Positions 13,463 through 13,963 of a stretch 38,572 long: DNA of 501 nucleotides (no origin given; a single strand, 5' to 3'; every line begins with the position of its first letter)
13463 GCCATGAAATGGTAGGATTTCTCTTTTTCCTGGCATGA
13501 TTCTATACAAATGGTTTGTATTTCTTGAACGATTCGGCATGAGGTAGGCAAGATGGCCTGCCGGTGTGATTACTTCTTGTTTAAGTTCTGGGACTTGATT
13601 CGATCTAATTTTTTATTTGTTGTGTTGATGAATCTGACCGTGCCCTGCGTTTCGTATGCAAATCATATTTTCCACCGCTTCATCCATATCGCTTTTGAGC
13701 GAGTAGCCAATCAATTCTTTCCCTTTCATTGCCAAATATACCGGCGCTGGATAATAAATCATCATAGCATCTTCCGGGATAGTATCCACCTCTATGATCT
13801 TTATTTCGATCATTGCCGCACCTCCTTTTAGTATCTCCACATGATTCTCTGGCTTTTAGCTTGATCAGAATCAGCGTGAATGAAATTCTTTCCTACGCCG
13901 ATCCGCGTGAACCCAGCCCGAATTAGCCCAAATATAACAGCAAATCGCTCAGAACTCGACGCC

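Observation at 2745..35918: Dispersed family of a 33-nt imperfect palindrome (~15 copies) that no annotated feature explains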

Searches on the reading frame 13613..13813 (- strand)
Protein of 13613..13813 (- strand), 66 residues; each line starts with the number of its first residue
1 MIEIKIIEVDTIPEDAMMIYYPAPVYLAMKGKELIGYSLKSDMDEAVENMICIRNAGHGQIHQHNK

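Call 69: search_protein_families(library=phrogs, proteins=[window:13613-13813:-], max_evalue=0.01)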
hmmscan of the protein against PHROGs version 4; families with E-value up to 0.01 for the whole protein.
window:13613-13813:- (66 aa): 0 families
